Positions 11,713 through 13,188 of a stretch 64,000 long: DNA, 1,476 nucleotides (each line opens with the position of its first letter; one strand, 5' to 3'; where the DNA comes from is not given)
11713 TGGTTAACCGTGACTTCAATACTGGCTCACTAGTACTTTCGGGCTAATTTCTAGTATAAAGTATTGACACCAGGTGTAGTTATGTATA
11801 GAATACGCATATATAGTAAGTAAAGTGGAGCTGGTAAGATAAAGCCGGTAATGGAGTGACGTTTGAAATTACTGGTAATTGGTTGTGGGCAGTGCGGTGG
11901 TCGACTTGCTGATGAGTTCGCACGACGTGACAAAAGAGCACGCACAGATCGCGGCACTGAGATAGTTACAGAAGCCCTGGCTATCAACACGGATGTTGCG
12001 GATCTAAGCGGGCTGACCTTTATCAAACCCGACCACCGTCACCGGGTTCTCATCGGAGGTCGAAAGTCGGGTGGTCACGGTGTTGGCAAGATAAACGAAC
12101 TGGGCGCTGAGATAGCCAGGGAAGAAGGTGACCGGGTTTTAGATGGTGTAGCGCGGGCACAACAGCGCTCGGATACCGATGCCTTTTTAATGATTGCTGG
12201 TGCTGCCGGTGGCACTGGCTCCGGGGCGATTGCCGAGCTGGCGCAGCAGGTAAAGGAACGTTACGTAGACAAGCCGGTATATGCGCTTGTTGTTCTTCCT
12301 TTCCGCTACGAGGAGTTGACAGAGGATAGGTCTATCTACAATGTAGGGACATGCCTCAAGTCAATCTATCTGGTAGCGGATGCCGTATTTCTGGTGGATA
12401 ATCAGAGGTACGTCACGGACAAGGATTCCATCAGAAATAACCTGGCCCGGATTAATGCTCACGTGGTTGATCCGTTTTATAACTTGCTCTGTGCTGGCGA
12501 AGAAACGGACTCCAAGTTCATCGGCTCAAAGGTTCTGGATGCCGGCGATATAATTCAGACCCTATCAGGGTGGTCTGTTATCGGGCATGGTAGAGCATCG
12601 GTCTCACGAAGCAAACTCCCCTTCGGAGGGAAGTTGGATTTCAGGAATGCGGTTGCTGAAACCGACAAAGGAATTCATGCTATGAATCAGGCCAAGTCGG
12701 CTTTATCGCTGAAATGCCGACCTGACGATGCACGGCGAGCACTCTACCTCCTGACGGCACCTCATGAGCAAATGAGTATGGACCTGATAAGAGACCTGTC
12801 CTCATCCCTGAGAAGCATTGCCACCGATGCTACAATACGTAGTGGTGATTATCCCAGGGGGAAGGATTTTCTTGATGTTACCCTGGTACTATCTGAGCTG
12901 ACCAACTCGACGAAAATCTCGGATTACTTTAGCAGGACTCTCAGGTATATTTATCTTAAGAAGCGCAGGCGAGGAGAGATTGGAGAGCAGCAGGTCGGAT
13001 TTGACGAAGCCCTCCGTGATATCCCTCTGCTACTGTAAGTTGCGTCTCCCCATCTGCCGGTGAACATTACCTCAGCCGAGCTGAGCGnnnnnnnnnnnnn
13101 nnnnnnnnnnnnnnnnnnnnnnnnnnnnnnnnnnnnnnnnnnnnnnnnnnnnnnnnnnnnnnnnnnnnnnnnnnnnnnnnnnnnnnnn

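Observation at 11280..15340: Candidate cytoskeletal module: tubulin homologue, tail-anchored membrane protein and two coiled-coil proteins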

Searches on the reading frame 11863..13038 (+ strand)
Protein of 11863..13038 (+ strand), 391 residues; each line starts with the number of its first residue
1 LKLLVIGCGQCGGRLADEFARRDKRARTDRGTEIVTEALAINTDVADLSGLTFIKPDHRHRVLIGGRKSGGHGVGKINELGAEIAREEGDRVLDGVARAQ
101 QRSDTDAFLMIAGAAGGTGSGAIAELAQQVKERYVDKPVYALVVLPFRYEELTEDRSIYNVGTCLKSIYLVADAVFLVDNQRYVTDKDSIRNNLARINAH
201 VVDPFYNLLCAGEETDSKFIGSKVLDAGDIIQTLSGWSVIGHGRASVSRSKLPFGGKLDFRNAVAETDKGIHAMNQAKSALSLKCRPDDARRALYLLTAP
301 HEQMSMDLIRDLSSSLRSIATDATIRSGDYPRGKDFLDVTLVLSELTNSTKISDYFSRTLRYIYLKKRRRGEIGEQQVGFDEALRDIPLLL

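Call 3: search_protein_families(library=pfam, proteins=[window:11863-13038:+], max_evalue=0.01)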
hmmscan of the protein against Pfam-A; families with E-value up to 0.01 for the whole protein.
window:11863-13038:+ (391 aa): 3 families
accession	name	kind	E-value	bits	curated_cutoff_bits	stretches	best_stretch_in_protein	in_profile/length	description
PF00091.31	Tubulin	-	1.3e-27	97.8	33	1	3-182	2-184/190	Tubulin/FtsZ family, GTPase domain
PF21011.2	CetZ_C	-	5.5e-17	62.2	21.6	1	188-356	2-175/180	Tubulin-like CetZ, C-terminal domain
PF13809.12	Tubulin_2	-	0.0012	18.6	27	0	108-147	164-207/356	Tubulin like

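Call 4: search_protein_families(library=ncbifam, proteins=[window:11863-13038:+], max_evalue=0.01)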
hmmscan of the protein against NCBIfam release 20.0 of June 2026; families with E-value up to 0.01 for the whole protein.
window:11863-13038:+ (391 aa): 1 family
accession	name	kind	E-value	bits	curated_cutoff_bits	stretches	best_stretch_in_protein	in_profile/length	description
TIGR00065.1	ftsZ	equivalog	4.3e-13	49.3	295.2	1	2-191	19-185/353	cell division protein FtsZ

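Call 8: find_homologous_proteins(query=window:11863-13038:+, max_evalue=0.00001)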
Query window:11863-13038:+ (391 aa): 6451 proteins with E <= 0.00001 among 8000 candidates; the best 120 are listed.
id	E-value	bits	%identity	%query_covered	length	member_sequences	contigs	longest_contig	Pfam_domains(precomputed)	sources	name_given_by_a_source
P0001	8.6e-250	846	97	100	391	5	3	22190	PF21011.3,PF00091.32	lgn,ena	-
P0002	3.0e-244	828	95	100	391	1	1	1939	PF21011.3,PF00091.32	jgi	jgi:cell division GTPase FtsZ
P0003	3.6e-239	811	93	100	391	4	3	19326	PF21011.3,PF00091.32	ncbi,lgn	-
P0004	4.8e-239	810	92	100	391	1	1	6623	PF21011.3,PF00091.32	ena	-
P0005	1.0e-238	809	92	100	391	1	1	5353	PF21011.3,PF00091.32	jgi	-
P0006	4.8e-234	794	90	100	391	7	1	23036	PF21011.3,PF00091.32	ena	-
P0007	3.7e-226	768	86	100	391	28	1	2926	PF21011.3,PF00091.32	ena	-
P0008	2.2e-217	739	83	100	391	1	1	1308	PF21011.3,PF00091.32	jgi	jgi:cell division GTPase FtsZ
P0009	5.3e-200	682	76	100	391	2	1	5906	PF21011.3,PF00091.32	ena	-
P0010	4.3e-199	679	77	100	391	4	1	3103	PF21011.3,PF00091.32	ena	-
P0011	8.4e-197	671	75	100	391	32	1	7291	PF21011.3,PF00091.32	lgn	-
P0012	8.9e-196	668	74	100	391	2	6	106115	PF21011.3,PF00091.32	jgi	-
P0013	7.8e-195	665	74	100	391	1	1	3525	PF21011.3,PF00091.32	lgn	-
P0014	1.4e-194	664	75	100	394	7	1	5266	PF21011.3,PF00091.32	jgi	-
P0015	1.7e-191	654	73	100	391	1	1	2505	PF21011.3,PF00091.32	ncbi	-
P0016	2.3e-190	650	73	100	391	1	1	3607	PF21011.3,PF00091.32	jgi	jgi:cell division GTPase FtsZ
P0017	4.1e-186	636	72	100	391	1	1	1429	PF21011.3,PF00091.32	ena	-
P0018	7.4e-186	635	71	100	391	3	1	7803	PF21011.3,PF00091.32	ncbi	-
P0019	1.5e-185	634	72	100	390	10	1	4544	PF21011.3,PF00091.32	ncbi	ncbi:MAG: tubulin/FtsZ family protein [Dehalococcoidales bacterium]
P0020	4.7e-182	623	70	100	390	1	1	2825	PF21011.3,PF00091.32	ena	-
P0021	1.2e-176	605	68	100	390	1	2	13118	PF21011.3,PF00091.32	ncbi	-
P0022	9.0e-176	602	68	100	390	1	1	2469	PF21011.3,PF00091.32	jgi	jgi:cell division GTPase FtsZ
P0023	1.9e-175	601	67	100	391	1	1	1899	PF21011.3,PF00091.32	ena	-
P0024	3.5e-175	600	66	100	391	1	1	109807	PF21011.3,PF00091.32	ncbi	ncbi:tubulin/FtsZ family protein [Chloroflexota bacterium]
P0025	6.4e-175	599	67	100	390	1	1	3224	PF21011.3,PF00091.32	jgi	jgi:cell division GTPase FtsZ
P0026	2.9e-173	594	75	91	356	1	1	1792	PF21011.3,PF00091.32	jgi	-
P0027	3.1e-173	594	65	100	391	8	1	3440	PF21011.3,PF00091.32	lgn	-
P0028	7.7e-173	593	66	100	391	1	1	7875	PF21011.3,PF00091.32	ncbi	ncbi:tubulin/FtsZ family protein [Chloroflexota bacterium]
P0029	1.6e-172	592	66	100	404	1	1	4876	PF21011.3,PF00091.32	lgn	-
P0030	6.9e-172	589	66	100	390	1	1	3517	PF21011.3,PF00091.32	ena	-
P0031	7.6e-172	589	65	100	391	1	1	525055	PF21011.3,PF00091.32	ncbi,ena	-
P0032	1.3e-171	589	65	100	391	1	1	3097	PF21011.3,PF00091.32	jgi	jgi:cell division GTPase FtsZ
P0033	4.2e-171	587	65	100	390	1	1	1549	PF21011.3,PF00091.32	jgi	-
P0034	6.0e-171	586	66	100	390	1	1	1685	PF21011.3,PF00091.32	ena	-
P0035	9.8e-171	586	65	100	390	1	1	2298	PF21011.3,PF00091.32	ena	-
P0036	9.9e-171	586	65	100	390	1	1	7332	PF21011.3,PF00091.32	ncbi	ncbi:Tubulin-like protein CetZ [subsurface metagenome]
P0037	1.0e-170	586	65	100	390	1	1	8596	PF21011.3,PF00091.32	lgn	-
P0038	1.3e-170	585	66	100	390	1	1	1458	PF21011.3,PF00091.32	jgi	-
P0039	2.0e-170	585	66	100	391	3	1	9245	PF21011.3,PF00091.32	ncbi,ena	-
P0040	2.1e-170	585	65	100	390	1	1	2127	PF21011.3,PF00091.32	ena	-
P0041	2.4e-170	584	65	100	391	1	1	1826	PF21011.3,PF00091.32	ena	-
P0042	2.6e-170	584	65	100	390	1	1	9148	PF21011.3,PF00091.32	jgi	-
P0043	2.8e-170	584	65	100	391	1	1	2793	PF21011.3,PF00091.32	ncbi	-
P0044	3.3e-170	584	65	100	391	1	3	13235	PF21011.3,PF00091.32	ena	-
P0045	4.0e-170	584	66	100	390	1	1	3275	PF21011.3,PF00091.32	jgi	-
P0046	4.3e-170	584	65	100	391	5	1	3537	PF21011.3,PF00091.32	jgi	-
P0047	4.7e-170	583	66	100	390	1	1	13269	PF21011.3,PF00091.32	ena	-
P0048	4.9e-170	583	65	100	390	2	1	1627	PF21011.3,PF00091.32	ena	-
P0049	5.2e-170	583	65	100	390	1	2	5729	PF21011.3,PF00091.32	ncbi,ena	ncbi:Tubulin-like protein CetZ [subsurface metagenome]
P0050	6.9e-170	583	65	100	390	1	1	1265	PF21011.3,PF00091.32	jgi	-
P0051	7.0e-170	583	64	100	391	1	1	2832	PF21011.3,PF00091.32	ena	-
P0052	7.2e-170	583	65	100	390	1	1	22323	PF21011.3,PF00091.32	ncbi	-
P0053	7.2e-170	583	64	100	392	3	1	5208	PF21011.3,PF00091.32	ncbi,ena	-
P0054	8.7e-170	583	64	100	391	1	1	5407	PF21011.3,PF00091.32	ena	-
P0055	8.9e-170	583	65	100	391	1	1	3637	PF21011.3,PF00091.32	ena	-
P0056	9.3e-170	582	64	100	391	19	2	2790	PF21011.3,PF00091.32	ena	-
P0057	9.6e-170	582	65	100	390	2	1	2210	PF21011.3,PF00091.32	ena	-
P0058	1.1e-169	582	66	100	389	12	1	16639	PF21011.3,PF00091.32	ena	-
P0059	1.1e-169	582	66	100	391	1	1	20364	PF21011.3,PF00091.32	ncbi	ncbi:tubulin/FtsZ family protein [Chloroflexota bacterium]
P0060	1.3e-169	582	65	100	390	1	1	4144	PF21011.3,PF00091.32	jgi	-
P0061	1.4e-169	582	65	100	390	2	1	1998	PF21011.3,PF00091.32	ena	-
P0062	1.4e-169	582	65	100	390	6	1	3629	PF21011.3,PF00091.32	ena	-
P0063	1.6e-169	582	65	100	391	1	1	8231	PF21011.3,PF00091.32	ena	-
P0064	1.7e-169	582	65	100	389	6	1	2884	PF21011.3,PF00091.32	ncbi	-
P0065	2.3e-169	581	65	100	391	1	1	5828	PF21011.3,PF00091.32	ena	-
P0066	2.6e-169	581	65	100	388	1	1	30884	PF21011.3,PF00091.32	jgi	jgi:cell division GTPase FtsZ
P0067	2.7e-169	581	66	100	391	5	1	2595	PF21011.3,PF00091.32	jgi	-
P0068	3.0e-169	581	66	100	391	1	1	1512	PF21011.3,PF00091.32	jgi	-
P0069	4.0e-169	580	65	100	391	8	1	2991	PF21011.3,PF00091.32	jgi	jgi:cell division GTPase FtsZ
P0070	4.2e-169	580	65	100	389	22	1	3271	PF21011.3,PF00091.32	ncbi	-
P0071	5.1e-169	580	65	100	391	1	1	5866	PF21011.3,PF00091.32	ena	-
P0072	5.9e-169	580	67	100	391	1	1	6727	PF21011.3,PF00091.32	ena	-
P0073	5.9e-169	580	65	100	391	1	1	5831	PF21011.3,PF00091.32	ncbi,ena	-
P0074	5.9e-169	580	65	100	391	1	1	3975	PF21011.3,PF00091.32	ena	-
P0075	7.0e-169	580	64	100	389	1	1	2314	PF21011.3,PF00091.32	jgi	-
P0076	9.9e-169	579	65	100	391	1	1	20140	PF21011.3,PF00091.32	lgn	-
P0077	1.2e-168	579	65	100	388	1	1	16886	PF21011.3,PF00091.32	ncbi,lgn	-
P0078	1.3e-168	579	65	100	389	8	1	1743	PF21011.3,PF00091.32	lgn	-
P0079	1.4e-168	579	66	100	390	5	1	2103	PF21011.3,PF00091.32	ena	-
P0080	2.0e-168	578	65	100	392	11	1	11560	PF21011.3,PF00091.32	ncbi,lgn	-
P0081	2.4e-168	578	66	100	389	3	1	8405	PF21011.3,PF00091.32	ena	-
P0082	2.6e-168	578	64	100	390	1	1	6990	PF21011.3,PF00091.32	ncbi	ncbi:Tubulin-like protein CetZ [subsurface metagenome]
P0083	2.8e-168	578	65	100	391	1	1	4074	PF21011.3,PF00091.32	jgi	jgi:cell division GTPase FtsZ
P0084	4.0e-168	577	64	100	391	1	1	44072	PF21011.3,PF00091.32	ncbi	ncbi:tubulin/FtsZ family protein [Chloroflexota bacterium]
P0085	4.2e-168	577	65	100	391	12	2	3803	PF21011.3,PF00091.32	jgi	jgi:cell division GTPase FtsZ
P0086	4.9e-168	577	65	100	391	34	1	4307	PF21011.3,PF00091.32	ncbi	-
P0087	8.6e-168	576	64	100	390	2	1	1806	PF21011.3,PF00091.32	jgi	-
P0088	8.8e-168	576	64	100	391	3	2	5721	PF21011.3,PF00091.32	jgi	jgi:cell division GTPase FtsZ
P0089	1.0e-167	576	64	100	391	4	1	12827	PF21011.3,PF00091.32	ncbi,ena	-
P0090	1.1e-167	576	64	100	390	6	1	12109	PF21011.3,PF00091.32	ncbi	-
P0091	1.2e-167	575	65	99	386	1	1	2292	PF21011.3,PF00091.32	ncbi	-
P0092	1.5e-167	575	64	100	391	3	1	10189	PF21011.3,PF00091.32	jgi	-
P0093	1.6e-167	575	65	100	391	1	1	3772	PF21011.3,PF00091.32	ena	-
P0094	1.7e-167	575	65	100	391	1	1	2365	PF21011.3,PF00091.32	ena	-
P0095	1.9e-167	575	67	100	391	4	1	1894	PF21011.3,PF00091.32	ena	-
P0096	1.9e-167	575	64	100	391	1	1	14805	PF21011.3,PF00091.32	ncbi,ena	-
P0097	2.3e-167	575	65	100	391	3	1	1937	PF21011.3,PF00091.32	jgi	-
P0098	2.4e-167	575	65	100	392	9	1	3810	PF21011.3,PF00091.32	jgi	-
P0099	3.3e-167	574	65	100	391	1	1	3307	PF21011.3,PF00091.32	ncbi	ncbi:Tubulin-like protein CetZ [subsurface metagenome]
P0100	4.2e-167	574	64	100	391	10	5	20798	PF21011.3,PF00091.32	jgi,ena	-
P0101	4.2e-167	574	63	100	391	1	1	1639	PF21011.3,PF00091.32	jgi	-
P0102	4.4e-167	574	65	100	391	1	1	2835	PF21011.3,PF00091.32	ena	-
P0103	4.5e-167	574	65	100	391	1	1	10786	PF21011.3,PF00091.32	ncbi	-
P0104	5.7e-167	573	65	100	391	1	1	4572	PF21011.3,PF00091.32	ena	-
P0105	6.7e-167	573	64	100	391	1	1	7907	PF21011.3,PF00091.32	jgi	jgi:cell division GTPase FtsZ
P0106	7.1e-167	573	65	100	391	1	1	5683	PF21011.3,PF00091.32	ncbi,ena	-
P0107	8.1e-167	573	64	100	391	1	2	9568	PF21011.3,PF00091.32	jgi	-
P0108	8.7e-167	573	64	100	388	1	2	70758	PF21011.3,PF00091.32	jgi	jgi:cell division GTPase FtsZ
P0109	9.6e-167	573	64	100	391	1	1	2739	PF21011.3,PF00091.32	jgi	-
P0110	1.1e-166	572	64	100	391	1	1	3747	PF21011.3,PF00091.32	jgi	-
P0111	1.2e-166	572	64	100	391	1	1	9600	PF21011.3,PF00091.32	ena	-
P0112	1.7e-166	572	64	100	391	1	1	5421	PF21011.3,PF00091.32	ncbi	-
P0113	1.8e-166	572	64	100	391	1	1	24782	PF21011.3,PF00091.32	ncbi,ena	-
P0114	2.7e-166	571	64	100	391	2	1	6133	PF21011.3,PF00091.32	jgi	-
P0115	2.8e-166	571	65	100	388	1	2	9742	PF21011.3,PF00091.32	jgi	jgi:cell division GTPase FtsZ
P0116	3.0e-166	571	65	100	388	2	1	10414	PF21011.3,PF00091.32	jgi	-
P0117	3.6e-166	571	64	100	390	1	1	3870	PF21011.3,PF00091.32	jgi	-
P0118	3.9e-166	571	64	100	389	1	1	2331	PF21011.3,PF00091.32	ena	-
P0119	5.3e-166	570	63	100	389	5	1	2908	PF21011.3,PF00091.32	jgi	-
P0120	8.2e-166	569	64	100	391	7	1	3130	PF21011.3,PF00091.32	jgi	jgi:cell division GTPase FtsZ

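Call 11: find_related_loci(query=A1, collection=genome_contigs, flank=6000)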
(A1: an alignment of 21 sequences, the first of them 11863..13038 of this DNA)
Query A1 (391 aa) in genome_contigs; peptide patterns used: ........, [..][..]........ (x = any residue, [..] = any of these).
597 stretches matched a pattern (row limit reached: there are more); 201 encode a relative of the query (tblastn E <= 1e-3); the best 80 are kept; 80 distinct loci.
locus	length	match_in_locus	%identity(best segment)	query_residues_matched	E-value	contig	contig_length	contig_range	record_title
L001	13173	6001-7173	97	1-391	0e+0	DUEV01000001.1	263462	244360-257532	MAG TPA_asm: Dehalococcoidia bacterium isolate W156 Contig1, whole genome shotgun sequence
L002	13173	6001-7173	84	1-391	0e+0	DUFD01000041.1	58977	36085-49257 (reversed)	MAG TPA_asm: Dehalococcoidia bacterium isolate W589 Contig41, whole genome shotgun sequence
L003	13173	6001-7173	75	1-391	0e+0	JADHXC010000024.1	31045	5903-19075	MAG: Dehalococcoidales bacterium isolate BS750m-G43 BS-750m-C1712, whole genome shotgun sequence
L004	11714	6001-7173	64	1-391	6e-178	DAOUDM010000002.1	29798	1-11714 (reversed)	MAG TPA_asm: Dehalococcoidales bacterium isolate M54_197 39530, whole genome shotgun sequence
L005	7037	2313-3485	63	1-391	3e-175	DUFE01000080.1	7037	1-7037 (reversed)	MAG TPA_asm: Dehalococcoidia bacterium isolate W693 Contig80, whole genome shotgun sequence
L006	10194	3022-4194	64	1-391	2e-173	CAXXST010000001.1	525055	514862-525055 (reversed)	MAG: Dehalococcoidales bacterium isolate c32daf8e-304c-4a6a-99c5-a63329d1368f genome assembly, contig: contig_1, whole g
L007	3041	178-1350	64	1-391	1e-179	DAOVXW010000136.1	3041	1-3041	MAG TPA_asm: Dehalococcoidia bacterium isolate CSMAG_1767 CSMAG_1767_k141_5835193_length_3041_cov_16.0000, whole genome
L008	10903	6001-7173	64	1-391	1e-168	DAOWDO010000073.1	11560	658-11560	MAG TPA_asm: Dehalococcoidia bacterium isolate CSMAG_1915 CSMAG_1915_k141_54579_length_11560_cov_9.9827, whole genome sh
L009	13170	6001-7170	62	1-391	1e-166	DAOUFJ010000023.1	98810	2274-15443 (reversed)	MAG TPA_asm: Dehalococcoidales bacterium isolate R103_7 k99_465985, whole genome shotgun sequence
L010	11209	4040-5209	62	1-391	4e-166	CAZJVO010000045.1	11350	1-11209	MAG TPA_asm: uncultured Dehalococcoidales bacterium isolate SRP239243_co2_209 genome assembly, contig: NODE_9834_length_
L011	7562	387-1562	60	1-391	6e-162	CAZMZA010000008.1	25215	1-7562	MAG TPA_asm: uncultured Dehalococcoidales bacterium isolate SRP323688_co1_27 genome assembly, contig: NODE_3381_length_2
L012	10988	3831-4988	60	1-387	6e-162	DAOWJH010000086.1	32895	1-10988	MAG TPA_asm: Dehalococcoidia bacterium isolate CSMAG_2064 CSMAG_2064_k141_262875_length_32895_cov_39.7080, whole genome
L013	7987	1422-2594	61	1-391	4e-160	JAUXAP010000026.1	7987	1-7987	MAG: Dehalococcoidia bacterium isolate CSMAG_2765 CSMAG_2765_k141_498117_length_7987_cov_7.4579, whole genome shotgun se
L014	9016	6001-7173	60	1-391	1e-159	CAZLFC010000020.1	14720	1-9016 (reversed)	MAG TPA_asm: uncultured Dehalococcoidales bacterium isolate SRP068000_co1_598 genome assembly, contig: NODE_6584_length_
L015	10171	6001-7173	61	1-391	3e-159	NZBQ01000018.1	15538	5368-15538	MAG: Dehalococcoidales bacterium isolate ARS1330 MHASMcontig_588065, whole genome shotgun sequence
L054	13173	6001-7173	57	1-391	5e-146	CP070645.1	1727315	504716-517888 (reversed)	MAG: Dehalococcoidales bacterium isolate bin896 chromosome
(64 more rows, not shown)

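Call 41: search_solved_structures(query=A1, max_evalue=0.001, show_alignments=1)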
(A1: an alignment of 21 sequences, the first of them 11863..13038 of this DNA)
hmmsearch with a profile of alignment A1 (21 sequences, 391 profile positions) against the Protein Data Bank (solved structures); distinct sequences matched with E-value up to 0.001: 62 (the best 60 are shown).
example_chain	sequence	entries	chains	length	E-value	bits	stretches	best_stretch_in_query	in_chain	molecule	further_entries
4b46_A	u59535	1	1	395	7.5e-54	186.1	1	1-365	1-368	CELL DIVISION PROTEIN FTSZ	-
4b45_A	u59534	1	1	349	4.3e-36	127.7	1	1-365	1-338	CELL DIVISION PROTEIN FTSZ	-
3zid_A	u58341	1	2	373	4.4e-20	75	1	2-211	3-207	TUBULIN/FTSZ, GTPASE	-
2r6r_1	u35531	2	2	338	6.6e-11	44.8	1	37-152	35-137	Cell division protein ftsZ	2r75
9v7v_A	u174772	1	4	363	1.3e-08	37.2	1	37-185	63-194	Cell division protein FtsZ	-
8va2_g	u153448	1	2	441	2.1e-07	33.2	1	90-202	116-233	Tubulin gamma-1 chain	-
7as4_1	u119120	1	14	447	2.2e-07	33.2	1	90-202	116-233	Tubulin gamma-1 chain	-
7qj0_U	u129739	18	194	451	2.2e-07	33.1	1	90-202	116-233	Tubulin gamma-1 chain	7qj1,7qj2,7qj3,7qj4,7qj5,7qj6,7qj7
6tf9_TP1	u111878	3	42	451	2.3e-07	33.1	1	90-202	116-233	Tubulin gamma-1 chain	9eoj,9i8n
8vrd_a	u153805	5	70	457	2.3e-07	33.1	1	90-202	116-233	Tubulin gamma-1 chain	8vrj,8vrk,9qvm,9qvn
9g3x_g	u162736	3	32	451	2.4e-07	33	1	90-202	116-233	Tubulin gamma chain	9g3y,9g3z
1w5e_A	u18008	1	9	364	4.8e-07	32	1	5-150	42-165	FTSZ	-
1w58_1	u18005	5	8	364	4.9e-07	32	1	5-150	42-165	CELL DIVISION PROTEIN FTSZ HOMOLOG 1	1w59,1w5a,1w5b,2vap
1fsz_A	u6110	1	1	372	5.1e-07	31.9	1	5-150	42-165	FTSZ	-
6v5v_g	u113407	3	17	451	6.3e-07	31.6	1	90-202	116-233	Tubulin gamma-1 chain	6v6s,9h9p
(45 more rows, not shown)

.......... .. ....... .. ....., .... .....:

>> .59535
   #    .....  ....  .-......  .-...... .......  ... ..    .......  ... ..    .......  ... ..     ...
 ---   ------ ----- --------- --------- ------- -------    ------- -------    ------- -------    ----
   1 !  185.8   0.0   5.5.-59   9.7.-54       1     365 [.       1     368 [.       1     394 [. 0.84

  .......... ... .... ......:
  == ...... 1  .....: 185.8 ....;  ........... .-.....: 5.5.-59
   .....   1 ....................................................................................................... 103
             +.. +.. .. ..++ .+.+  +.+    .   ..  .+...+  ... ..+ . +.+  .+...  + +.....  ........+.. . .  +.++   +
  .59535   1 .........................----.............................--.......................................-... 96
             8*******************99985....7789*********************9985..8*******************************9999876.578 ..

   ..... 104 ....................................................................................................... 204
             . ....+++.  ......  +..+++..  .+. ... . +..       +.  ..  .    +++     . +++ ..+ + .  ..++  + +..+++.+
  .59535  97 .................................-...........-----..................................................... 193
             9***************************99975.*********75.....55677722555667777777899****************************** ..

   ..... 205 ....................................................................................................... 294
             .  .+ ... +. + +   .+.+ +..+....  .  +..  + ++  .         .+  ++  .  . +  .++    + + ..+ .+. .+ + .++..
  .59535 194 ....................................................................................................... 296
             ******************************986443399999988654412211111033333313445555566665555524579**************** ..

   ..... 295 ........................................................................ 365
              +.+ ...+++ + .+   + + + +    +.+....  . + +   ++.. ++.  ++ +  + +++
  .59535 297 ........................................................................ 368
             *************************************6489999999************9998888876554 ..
